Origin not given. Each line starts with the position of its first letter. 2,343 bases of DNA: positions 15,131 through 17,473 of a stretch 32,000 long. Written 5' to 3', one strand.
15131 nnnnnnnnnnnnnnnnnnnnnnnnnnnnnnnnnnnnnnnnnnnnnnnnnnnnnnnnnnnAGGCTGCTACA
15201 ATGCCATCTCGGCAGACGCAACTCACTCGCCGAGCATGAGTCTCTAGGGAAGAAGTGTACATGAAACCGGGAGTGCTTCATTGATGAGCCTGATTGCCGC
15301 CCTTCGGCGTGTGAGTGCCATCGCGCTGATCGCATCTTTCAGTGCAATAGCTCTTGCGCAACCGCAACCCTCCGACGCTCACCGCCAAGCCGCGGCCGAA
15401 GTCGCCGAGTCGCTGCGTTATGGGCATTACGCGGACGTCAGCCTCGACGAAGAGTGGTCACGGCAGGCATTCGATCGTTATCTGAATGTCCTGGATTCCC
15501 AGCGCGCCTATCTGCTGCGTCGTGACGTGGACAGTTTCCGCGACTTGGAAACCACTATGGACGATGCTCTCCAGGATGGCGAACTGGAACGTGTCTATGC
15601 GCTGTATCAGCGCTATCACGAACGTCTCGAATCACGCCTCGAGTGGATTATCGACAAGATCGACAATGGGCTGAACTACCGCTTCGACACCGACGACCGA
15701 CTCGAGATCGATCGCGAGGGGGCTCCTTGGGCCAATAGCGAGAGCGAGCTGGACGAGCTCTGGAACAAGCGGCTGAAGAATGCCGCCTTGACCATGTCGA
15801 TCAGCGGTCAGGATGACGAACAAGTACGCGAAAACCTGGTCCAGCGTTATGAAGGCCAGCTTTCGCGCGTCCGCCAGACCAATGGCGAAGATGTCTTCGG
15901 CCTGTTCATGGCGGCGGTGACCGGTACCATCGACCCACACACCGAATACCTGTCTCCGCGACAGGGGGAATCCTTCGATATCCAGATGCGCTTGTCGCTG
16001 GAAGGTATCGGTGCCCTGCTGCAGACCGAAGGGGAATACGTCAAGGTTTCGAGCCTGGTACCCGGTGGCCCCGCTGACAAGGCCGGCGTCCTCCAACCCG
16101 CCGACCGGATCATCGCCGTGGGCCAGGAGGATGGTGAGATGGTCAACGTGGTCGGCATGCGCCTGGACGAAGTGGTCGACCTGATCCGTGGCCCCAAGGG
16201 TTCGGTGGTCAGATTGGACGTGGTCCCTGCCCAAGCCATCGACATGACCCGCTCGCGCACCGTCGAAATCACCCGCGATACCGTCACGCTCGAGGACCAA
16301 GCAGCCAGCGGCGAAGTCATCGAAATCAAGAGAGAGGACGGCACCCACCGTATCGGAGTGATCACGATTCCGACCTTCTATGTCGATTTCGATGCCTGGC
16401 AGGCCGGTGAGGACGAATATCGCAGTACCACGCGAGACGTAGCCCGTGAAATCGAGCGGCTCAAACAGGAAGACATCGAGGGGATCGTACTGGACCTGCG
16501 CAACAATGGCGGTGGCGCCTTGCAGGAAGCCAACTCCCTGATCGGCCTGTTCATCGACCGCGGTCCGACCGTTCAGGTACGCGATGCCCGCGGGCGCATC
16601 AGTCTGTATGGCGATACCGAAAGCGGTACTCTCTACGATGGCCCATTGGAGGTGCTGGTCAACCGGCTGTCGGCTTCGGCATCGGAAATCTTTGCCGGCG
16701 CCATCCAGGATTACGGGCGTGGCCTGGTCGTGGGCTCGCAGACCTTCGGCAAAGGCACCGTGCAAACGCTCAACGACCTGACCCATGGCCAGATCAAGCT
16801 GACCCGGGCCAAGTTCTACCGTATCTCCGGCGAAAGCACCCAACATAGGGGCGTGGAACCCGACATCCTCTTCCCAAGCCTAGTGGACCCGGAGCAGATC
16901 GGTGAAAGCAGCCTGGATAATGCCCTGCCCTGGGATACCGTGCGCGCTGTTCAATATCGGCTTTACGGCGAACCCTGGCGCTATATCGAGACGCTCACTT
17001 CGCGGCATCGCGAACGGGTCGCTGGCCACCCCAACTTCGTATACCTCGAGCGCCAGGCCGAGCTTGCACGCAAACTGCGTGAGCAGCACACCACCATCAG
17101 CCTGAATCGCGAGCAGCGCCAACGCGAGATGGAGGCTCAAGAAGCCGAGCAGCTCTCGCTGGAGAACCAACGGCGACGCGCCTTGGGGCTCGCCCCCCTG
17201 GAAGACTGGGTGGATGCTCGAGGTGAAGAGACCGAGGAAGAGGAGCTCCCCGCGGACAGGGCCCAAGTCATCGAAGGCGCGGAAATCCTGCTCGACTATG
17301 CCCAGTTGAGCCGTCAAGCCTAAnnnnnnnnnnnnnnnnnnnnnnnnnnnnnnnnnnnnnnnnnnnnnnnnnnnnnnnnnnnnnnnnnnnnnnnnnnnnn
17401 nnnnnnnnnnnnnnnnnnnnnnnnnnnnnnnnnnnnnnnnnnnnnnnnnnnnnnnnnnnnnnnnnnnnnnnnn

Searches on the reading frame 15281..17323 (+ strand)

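Call 16: search_protein_families(library=pfam, proteins=[window:15281-17323:+], max_evalue=0.001)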
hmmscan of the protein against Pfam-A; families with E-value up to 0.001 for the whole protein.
window:15281-17323:+ (680 aa): 5 families
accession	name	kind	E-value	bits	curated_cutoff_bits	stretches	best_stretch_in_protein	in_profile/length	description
PF17804.6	TSP_NTD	-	7e-60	202.9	26.4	1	42-227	2-188/188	Tail specific protease N-terminal domain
PF03572.23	Peptidase_S41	-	9.9e-47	159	24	1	357-529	1-163/165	Peptidase family S41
PF11818.13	DUF3340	-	3.6e-33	115.3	28.6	1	535-674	1-154/155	C-terminal domain of tail specific protease (DUF3340)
PF00595.29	PDZ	-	1.4e-11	45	23.2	1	235-314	5-80/81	PDZ domain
PF17820.7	PDZ_6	-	1.2e-10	41.4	27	1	256-315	2-53/54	PDZ domain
